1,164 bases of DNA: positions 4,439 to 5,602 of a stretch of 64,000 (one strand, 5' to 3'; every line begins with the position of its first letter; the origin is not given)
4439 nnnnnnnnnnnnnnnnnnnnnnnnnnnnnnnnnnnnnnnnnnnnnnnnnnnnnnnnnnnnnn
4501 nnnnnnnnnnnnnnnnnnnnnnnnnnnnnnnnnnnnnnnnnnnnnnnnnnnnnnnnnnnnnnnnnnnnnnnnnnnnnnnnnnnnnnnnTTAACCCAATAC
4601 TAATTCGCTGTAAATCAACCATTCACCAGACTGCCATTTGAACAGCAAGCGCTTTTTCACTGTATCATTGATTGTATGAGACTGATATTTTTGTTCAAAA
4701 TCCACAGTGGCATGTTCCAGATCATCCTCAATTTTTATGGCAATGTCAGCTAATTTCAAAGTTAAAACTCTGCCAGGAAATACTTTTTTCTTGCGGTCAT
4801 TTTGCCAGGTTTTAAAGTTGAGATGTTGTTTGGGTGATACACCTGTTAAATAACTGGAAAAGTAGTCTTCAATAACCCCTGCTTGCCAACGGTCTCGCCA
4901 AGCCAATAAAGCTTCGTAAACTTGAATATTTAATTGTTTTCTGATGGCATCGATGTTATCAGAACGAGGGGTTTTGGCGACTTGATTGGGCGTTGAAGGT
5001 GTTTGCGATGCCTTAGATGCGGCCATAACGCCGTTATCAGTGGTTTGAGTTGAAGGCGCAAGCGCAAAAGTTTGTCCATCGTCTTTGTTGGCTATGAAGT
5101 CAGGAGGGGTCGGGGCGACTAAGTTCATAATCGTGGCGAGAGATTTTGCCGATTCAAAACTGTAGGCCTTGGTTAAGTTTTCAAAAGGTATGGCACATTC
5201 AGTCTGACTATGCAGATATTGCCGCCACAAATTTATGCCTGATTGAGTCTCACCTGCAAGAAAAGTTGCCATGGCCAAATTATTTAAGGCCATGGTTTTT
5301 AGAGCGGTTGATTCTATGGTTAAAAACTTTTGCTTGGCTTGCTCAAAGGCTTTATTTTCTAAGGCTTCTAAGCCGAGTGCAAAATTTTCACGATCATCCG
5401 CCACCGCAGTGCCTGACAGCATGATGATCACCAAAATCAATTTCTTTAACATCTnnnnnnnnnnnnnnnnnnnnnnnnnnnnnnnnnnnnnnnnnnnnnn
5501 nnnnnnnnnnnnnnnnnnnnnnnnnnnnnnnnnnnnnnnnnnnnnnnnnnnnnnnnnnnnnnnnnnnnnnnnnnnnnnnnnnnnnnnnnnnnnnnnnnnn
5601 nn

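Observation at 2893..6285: Periplasmic peptidoglycan-remodelling cluster: AmpD amidase, YkuD L,D-transpeptidase, a paralogous-domain protein of unknown function, and a secreted M14 carboxypeptidase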

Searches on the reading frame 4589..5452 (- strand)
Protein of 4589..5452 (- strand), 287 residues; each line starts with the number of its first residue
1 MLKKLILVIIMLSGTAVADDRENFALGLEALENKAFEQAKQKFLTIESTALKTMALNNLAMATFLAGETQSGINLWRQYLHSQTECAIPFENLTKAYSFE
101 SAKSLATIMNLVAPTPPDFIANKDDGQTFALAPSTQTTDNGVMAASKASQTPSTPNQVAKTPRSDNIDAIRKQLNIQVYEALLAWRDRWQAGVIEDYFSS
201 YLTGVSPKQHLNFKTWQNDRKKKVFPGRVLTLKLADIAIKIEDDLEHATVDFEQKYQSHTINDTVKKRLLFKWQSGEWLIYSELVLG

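Call 3: search_protein_families(library=pfam, proteins=[window:4589-5452:-], max_evalue=1)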
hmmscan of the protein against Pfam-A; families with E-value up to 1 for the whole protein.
window:4589-5452:- (287 aa): 3 families
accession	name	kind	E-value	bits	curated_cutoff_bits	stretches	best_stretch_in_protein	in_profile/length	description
PF24125.1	Cds6_C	-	1.2e-11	45.3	27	1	178-283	2-110/111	Cds6 C-terminal NTF2-like domain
PF13668.12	Ferritin_2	-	0.0052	17.4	24.7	1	23-99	7-87/138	Ferritin-like domain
PF03054.22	tRNA_Me_trans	-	0.012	15.8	20.6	1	143-208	32-95/202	tRNA methyl transferase HUP domain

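Call 4: search_protein_families(library=ncbifam, proteins=[window:4589-5452:-], max_evalue=1)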
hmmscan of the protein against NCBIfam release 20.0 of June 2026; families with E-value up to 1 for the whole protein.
window:4589-5452:- (287 aa): 1 family
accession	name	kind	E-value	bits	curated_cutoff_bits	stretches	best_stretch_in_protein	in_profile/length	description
NF001138.1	PRK00143.1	equivalog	0.038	12.9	284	0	156-208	41-91/345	tRNA 2-thiouridine(34) synthase MnmA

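Call 7: search_solved_structures(query=window:4589-5452:-, max_evalue=10)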
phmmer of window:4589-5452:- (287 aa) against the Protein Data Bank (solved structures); distinct sequences matched with E-value up to 10: 3.
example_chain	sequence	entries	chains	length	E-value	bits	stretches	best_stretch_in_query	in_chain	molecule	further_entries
6gcs_G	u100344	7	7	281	0.79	12.1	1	144-232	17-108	30-KDA PROTEIN (NUGM) | Subunit NUGM of NADH:Ubiquinone Oxidoreductase (Complex I)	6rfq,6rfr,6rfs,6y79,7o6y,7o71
6yj4_C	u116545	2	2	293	0.85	12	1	144-232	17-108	NUGM protein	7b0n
8feh_D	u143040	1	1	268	0.97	11.9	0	122-162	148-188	Minor capsid protein A1 fusion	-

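Call 9: find_homologous_proteins(query=window:4589-5452:-, max_evalue=0.001)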
Query window:4589-5452:- (287 aa): 2 proteins with E <= 0.001 among 1390 candidates.
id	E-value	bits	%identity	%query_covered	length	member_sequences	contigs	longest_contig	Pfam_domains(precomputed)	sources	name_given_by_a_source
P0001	5.7e-181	618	98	100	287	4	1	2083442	PF24125.2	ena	-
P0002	1.7e-163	560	90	100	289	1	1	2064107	PF24125.2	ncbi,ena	-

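Call 12: find_encoding_contigs(protein=P0002, flank=8000, max_places=4)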
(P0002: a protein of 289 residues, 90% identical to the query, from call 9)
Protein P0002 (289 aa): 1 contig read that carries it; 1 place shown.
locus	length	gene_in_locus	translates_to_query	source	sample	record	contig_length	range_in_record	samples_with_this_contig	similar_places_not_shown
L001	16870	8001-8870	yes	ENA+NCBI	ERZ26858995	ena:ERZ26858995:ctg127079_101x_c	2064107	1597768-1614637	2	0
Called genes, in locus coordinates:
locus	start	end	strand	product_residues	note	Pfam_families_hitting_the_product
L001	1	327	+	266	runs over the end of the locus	PF01113:DapB_N, PF05173:DapB_C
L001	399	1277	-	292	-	PF03279:Lip_A_acyltrans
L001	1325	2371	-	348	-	PF00817:IMS, PF11798:IMS_HHH (weak), PF21999:IMS_HHH_1 (faint), PF11799:IMS_C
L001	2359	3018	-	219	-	PF02581:TMP-TENI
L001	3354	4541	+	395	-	PF00162:PGK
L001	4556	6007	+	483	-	PF00224:PK, PF02887:PK_C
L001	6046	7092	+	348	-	PF01116:F_bP_aldolase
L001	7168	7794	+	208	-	PF00246:Peptidase_M14, PF24827:AstE_AspA_cat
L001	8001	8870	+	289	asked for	PF24125:Cds6_C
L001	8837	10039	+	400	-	PF03734:YkuD, PF24125:Cds6_C (weak)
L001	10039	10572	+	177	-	PF01510:Amidase_2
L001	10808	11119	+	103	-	PF03840:SecG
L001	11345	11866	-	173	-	-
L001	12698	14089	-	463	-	PF01420:Methylase_S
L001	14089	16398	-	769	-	PF13588:HSDR_N_2, PF02384:N6_Mtase, PF01170:UPF0020, PF07669:Eco57I (weak), PF02384:N6_Mtase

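Call 17: search_protein_representatives(protein=window:4589-5452:-)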
Query: 287 residues. Proteins with E-value up to 0.001 (for the whole library): 1880; up to 1e-10: 131; up to 1e-30: 3. The best 150 are listed.
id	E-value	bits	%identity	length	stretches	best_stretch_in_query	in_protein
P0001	1.8e-181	617.5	98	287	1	1-287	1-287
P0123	1.2e-41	159.1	33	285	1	3-287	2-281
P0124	2.5e-31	125.3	28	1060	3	147-283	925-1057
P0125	8.3e-30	120.3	31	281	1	7-285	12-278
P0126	5.4e-28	114.4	27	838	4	141-283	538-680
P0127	3.4e-26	108.5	25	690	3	144-283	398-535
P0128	3.4e-24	101.9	25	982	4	177-284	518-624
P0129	1.6e-22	96.4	31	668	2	137-281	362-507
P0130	1.6e-21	93.2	27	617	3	180-283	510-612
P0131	3.3e-21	92.1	25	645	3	181-283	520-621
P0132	3.5e-20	88.7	30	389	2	177-284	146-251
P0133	4.6e-20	88.3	26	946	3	178-280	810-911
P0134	1.1e-19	87.1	31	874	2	176-284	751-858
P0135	2.4e-19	86.0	24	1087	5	152-283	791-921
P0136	2.6e-19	85.9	29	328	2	150-285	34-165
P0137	4.7e-19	85.1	24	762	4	141-282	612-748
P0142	3.2e-17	79.0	26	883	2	118-283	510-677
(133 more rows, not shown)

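Call 46: fold_search(model_id=the predicted structure, library=pdb)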
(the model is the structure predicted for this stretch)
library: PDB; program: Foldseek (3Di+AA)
matches with E <= 10: 1191; with E <= 0.001: 50
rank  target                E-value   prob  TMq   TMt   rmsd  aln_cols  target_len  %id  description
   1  7o21_B                2.2e-05  1.00  0.31  0.33   5.8       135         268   19  Structure of Bdellovibrio bacteriovorus Bd1075 (released 2021-04-21)
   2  7o21_A                4.3e-05  1.00  0.31  0.32   5.8       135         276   19  Structure of Bdellovibrio bacteriovorus Bd1075 (released 2021-04-21)
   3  4n3v_A                1.1e-04  1.00  0.37  0.60   3.7       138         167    9  Crystal structure of a bile-acid 7-alpha dehydratase (CLOHIR_00079) from Clostridium hiranonis DSM 13275 at 1.89 A res (released 2013-12-04)
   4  3b7c                  1.6e-04  1.00  0.33  0.74   2.6       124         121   15  CRYSTAL STRUCTURE OF A NTF-2 LIKE PROTEIN OF UNKNOWN FUNCTION (SO_0125) FROM SHEWANELLA ONEIDENSIS MR-1 AT 1.70 A RESOLU (released 2007-11-13)
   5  6xj6                  1.7e-04  1.00  0.34  0.34   3.2       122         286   19  Crystal structure of the helical cell shape determining protein Pgp2 from Campylobacter jejuni (released 2021-03-17)
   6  4l8o                  1.7e-04  1.00  0.35  0.57   4.6       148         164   12  Crystal structure of a bile-acid 7-alpha dehydratase (CLOHYLEM_06634) from Clostridium hylemonae DSM 15053 at 2.20 A res (released 2013-08-21)
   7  4leh_A                1.8e-04  1.00  0.37  0.59   4.0       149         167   11  Crystal structure of a bile-acid 7-alpha dehydratase (CLOSCI_03134) from Clostridium scindens ATCC 35704 at 2.90 A res (released 2013-08-21)
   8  4l8p                  2.2e-04  1.00  0.37  0.59   4.5       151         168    8  Crystal structure of a bile-acid 7-alpha dehydratase (CLOHIR_00079) from Clostridium hiranonis DSM 13275 at 1.60 A resol (released 2013-08-21)
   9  3cnx_B                2.5e-04  1.00  0.33  0.63   4.2       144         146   13  CRYSTAL STRUCTURE OF A PUTATIVE DEHYDRATASE FROM THE NTF2-LIKE FAMILY (SAV_4671) FROM STREPTOMYCES AVERMITILIS AT 2.10 (released 2008-04-08)
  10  3h51_A                2.5e-04  1.00  0.31  0.56  18.4       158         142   13  Crystal structure of Putative calcium/calmodulin dependent protein kinase II association domain (NP_636218.1) from XAN (released 2009-05-05)
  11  2rgq_B                2.6e-04  1.00  0.33  0.65   3.1       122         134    8  Crystal structure of a protein of unknown function with a cystatin-like fold (npun_r3134) from nostoc punctiforme pcc  (released 2007-10-16)
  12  6xj7_B                2.8e-04  1.00  0.35  0.35   2.6       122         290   18  Crystal structure of the helical cell shape determining protein Pgp2 (K307A mutant) from Campylobacter jejuni (released 2021-03-17)
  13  3h51_B                2.8e-04  1.00  0.30  0.57   3.5       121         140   13  Crystal structure of Putative calcium/calmodulin dependent protein kinase II association domain (NP_636218.1) from XAN (released 2009-05-05)
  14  6xj7_A                3.7e-04  1.00  0.35  0.34   2.7       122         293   18  Crystal structure of the helical cell shape determining protein Pgp2 (K307A mutant) from Campylobacter jejuni (released 2021-03-17)
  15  2r4i_C                3.9e-04  1.00  0.33  0.75   2.6       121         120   12  CRYSTAL STRUCTURE OF A NTF2-LIKE PROTEIN (CHU_1428) FROM CYTOPHAGA HUTCHINSONII ATCC 33406 AT 1.60 A RESOLUTION (released 2007-10-02)
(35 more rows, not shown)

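Call 62: search_protein_families(library=pfam, proteins=[P0124, P0126, P0127, P0128, P0129, P0133, P0134, P0135, P0137, P0142], max_evalue=0.001)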
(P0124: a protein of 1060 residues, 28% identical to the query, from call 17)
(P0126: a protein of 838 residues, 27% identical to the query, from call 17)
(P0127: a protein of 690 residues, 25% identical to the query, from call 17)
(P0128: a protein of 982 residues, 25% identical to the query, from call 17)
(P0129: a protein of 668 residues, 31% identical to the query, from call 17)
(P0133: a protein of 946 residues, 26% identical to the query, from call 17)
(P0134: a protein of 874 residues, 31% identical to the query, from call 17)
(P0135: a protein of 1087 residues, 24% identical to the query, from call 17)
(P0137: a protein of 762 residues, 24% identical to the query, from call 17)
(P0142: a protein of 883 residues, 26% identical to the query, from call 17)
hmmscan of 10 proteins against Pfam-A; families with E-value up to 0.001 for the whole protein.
P0124 (1060 aa): 4 families
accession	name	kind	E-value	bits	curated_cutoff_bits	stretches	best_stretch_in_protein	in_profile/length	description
PF24125.1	Cds6_C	-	1e-49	167.9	27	3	808-911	2-110/111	Cds6 C-terminal NTF2-like domain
PF04355.18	BamE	-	1.2e-23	83.2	23.2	1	35-100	1-66/71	Outer membrane protein assembly factor BamE domain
PF14534.12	DUF4440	-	1.6e-05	25.7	25.2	0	955-1043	2-92/107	Domain of unknown function (DUF4440)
PF13474.12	SnoaL_3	-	0.00022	22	22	0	628-730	1-113/121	SnoaL-like domain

P0126 (838 aa): 16 families
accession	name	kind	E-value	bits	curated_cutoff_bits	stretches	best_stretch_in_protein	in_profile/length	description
PF24125.1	Cds6_C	-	8.6e-63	210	27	4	231-335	2-110/111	Cds6 C-terminal NTF2-like domain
PF13474.12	SnoaL_3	-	2e-15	57.6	22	1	415-516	1-111/121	SnoaL-like domain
PF14534.12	DUF4440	-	9.5e-15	55.4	25.2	1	415-516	1-107/107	Domain of unknown function (DUF4440)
PF13414.12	TPR_11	-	2.5e-10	40.3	26.8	1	105-142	4-41/42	TPR repeat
PF00515.34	TPR_1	-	1.5e-09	37.7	27.8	1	97-128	3-34/34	Tetratricopeptide repeat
PF13424.12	TPR_12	-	2.2e-09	37.8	30.1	2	80-126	29-76/77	Tetratricopeptide repeat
PF13181.12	TPR_8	-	2.7e-09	36.9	25.7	1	97-128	3-34/34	Tetratricopeptide repeat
PF13431.12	TPR_17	-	2.1e-08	34.3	24.4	0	85-115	3-33/34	Tetratricopeptide repeat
PF13432.12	TPR_16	-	6.5e-08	33.3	32.7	0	35-88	5-58/65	Tetratricopeptide repeat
PF07719.23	TPR_2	-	1.6e-07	31.3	27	1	96-128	2-34/34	Tetratricopeptide repeat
PF13371.12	TPR_9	-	2.4e-06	27.9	35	0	91-131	25-65/73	Tetratricopeptide repeat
PF13174.12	TPR_6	-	5.1e-06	27.2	26.3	0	62-94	1-33/33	Tetratricopeptide repeat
PF14559.12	TPR_19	-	6.3e-06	26.9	25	1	37-96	1-60/68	Tetratricopeptide repeat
PF13428.12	TPR_14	-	7.2e-05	23.5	23.5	0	98-138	4-44/44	Tetratricopeptide repeat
PF12680.13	SnoaL_2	-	0.0001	23.3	27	0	419-443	1-25/102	SnoaL-like domain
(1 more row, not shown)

P0127 (690 aa): 5 families
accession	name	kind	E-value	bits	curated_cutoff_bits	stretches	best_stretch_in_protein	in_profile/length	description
PF24125.1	Cds6_C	-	1.8e-51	173.5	27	3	432-536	2-111/111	Cds6 C-terminal NTF2-like domain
PF04355.18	BamE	-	4.3e-21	74.9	23.2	1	35-102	1-68/71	Outer membrane protein assembly factor BamE domain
PF14534.12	DUF4440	-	9.2e-08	32.9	25.2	0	585-660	2-79/107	Domain of unknown function (DUF4440)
PF12893.14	Lumazine_bd_2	-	1e-07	33.1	22.1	0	464-534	46-112/116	Putative lumazine-binding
PF13474.12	SnoaL_3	-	4e-06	27.6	22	0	433-534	2-113/121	SnoaL-like domain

P0128 (982 aa): 17 families
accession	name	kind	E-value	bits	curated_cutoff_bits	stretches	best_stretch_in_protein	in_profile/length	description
PF24125.1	Cds6_C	-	2.1e-57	192.7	27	4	341-445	2-110/111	Cds6 C-terminal NTF2-like domain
PF13474.12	SnoaL_3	-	2.1e-17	64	22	1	519-622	1-113/121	SnoaL-like domain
PF14559.12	TPR_19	-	5.9e-14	52.6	25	2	33-89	1-57/68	Tetratricopeptide repeat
PF14534.12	DUF4440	-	2.2e-13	51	25.2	2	341-442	1-107/107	Domain of unknown function (DUF4440)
PF00515.34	TPR_1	-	3.3e-12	46.1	27.8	1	92-124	2-34/34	Tetratricopeptide repeat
PF13414.12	TPR_11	-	1.9e-11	43.9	26.8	2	100-138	3-41/42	TPR repeat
PF07719.23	TPR_2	-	3e-11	42.9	27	1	92-124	2-34/34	Tetratricopeptide repeat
PF13431.12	TPR_17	-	4.2e-11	42.7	24.4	0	79-111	1-33/34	Tetratricopeptide repeat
PF13432.12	TPR_16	-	3.2e-10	40.7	32.7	1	32-89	6-63/65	Tetratricopeptide repeat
PF13181.12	TPR_8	-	8.8e-10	38.4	25.7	1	93-124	3-34/34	Tetratricopeptide repeat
PF13371.12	TPR_9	-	3.7e-09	36.9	35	1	32-87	4-59/73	Tetratricopeptide repeat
PF13428.12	TPR_14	-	2.4e-08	34.3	23.5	0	59-98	3-42/44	Tetratricopeptide repeat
PF12680.13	SnoaL_2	-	1.1e-06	29.6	27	0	879-946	1-67/102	SnoaL-like domain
PF13424.12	TPR_12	-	2.9e-05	24.6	30.1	0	63-121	9-75/77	Tetratricopeptide repeat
PF12895.13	ANAPC3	-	3.2e-05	24.5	27.2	1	33-81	33-80/82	Anaphase-promoting complex, cyclosome, subunit 3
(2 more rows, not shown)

P0129 (668 aa): 4 families
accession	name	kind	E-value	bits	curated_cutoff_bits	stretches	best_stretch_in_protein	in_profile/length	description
PF24125.1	Cds6_C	-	9.2e-35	119.7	27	2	566-668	5-111/111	Cds6 C-terminal NTF2-like domain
PF14534.12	DUF4440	-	6.2e-11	43.1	25.2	1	568-664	6-107/107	Domain of unknown function (DUF4440)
PF13474.12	SnoaL_3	-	1.7e-10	41.8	22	1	566-666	4-113/121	SnoaL-like domain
PF12680.13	SnoaL_2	-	1.3e-05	26.1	27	0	567-597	1-30/102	SnoaL-like domain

P0133 (946 aa): 1 family
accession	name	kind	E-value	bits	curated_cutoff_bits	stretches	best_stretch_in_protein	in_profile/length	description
PF24125.1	Cds6_C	-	7.5e-48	161.9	27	3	611-715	2-110/111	Cds6 C-terminal NTF2-like domain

P0134 (874 aa): 3 families
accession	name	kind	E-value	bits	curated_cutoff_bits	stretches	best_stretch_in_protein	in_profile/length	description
PF02321.23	OEP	-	2.3e-47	161.7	22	2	242-424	3-187/187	Outer membrane efflux protein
PF24125.1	Cds6_C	-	3.5e-27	95.3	27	2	753-857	2-110/111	Cds6 C-terminal NTF2-like domain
PF14534.12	DUF4440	-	8.7e-05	23.4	25.2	0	597-694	4-107/107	Domain of unknown function (DUF4440)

P0135 (1087 aa): 17 families
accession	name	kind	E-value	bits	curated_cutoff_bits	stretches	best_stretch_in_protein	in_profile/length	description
PF24125.1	Cds6_C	-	1.1e-66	222.6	27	5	307-411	2-110/111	Cds6 C-terminal NTF2-like domain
PF14534.12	DUF4440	-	1.3e-17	64.6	25.2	0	477-578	1-107/107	Domain of unknown function (DUF4440)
PF13474.12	SnoaL_3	-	1.3e-15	58.2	22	1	477-578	1-111/121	SnoaL-like domain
PF14559.12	TPR_19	-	7.6e-14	52.2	25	2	33-90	1-58/68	Tetratricopeptide repeat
PF13414.12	TPR_11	-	2e-11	43.8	26.8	1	100-138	3-41/42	TPR repeat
PF13432.12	TPR_16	-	2.3e-11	44.4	32.7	1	29-91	3-65/65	Tetratricopeptide repeat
PF00515.34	TPR_1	-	3.4e-11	42.9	27.8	1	93-124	3-34/34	Tetratricopeptide repeat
PF07719.23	TPR_2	-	3.5e-11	42.8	27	1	92-124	2-34/34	Tetratricopeptide repeat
PF13431.12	TPR_17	-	1.1e-10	41.3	24.4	0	49-78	5-34/34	Tetratricopeptide repeat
PF13181.12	TPR_8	-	3.4e-10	39.7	25.7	1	93-124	3-34/34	Tetratricopeptide repeat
PF12680.13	SnoaL_2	-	4.7e-09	37.2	27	0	983-1014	1-32/102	SnoaL-like domain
PF13371.12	TPR_9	-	3.7e-07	30.5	35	0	88-127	26-65/73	Tetratricopeptide repeat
PF13428.12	TPR_14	-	6e-07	30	23.5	0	94-134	4-44/44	Tetratricopeptide repeat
PF13174.12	TPR_6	-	4.9e-06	27.3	26.3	0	58-89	1-32/33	Tetratricopeptide repeat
PF12895.13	ANAPC3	-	1.7e-05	25.5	27.2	1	30-81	30-80/82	Anaphase-promoting complex, cyclosome, subunit 3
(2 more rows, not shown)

P0137 (762 aa): 2 families
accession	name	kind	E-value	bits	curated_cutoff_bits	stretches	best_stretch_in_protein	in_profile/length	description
PF24125.1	Cds6_C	-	2.3e-58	195.7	27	4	645-750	2-111/111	Cds6 C-terminal NTF2-like domain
PF13474.12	SnoaL_3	-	0.00013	22.7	22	0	645-748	1-113/121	SnoaL-like domain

P0142 (883 aa): 5 families
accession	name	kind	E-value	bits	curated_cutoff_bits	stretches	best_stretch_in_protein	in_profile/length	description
PF24125.1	Cds6_C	-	1.3e-28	100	27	2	745-849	4-110/111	Cds6 C-terminal NTF2-like domain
PF04355.18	BamE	-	1.2e-24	86.3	23.2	1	35-103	1-69/71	Outer membrane protein assembly factor BamE domain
PF13474.12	SnoaL_3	-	3.1e-06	28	22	0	743-824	1-87/121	SnoaL-like domain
PF14534.12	DUF4440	-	1.1e-05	26.3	25.2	0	747-833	5-92/107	Domain of unknown function (DUF4440)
PF11810.13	DUF3332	-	0.00028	21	25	0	802-865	87-149/170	Domain of unknown function (DUF3332)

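Call 76: search_protein_families(library=padloc, proteins=[window:4589-5452:-], max_evalue=0.01)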
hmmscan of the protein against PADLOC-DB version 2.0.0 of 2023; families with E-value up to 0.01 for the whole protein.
window:4589-5452:- (287 aa): 0 families
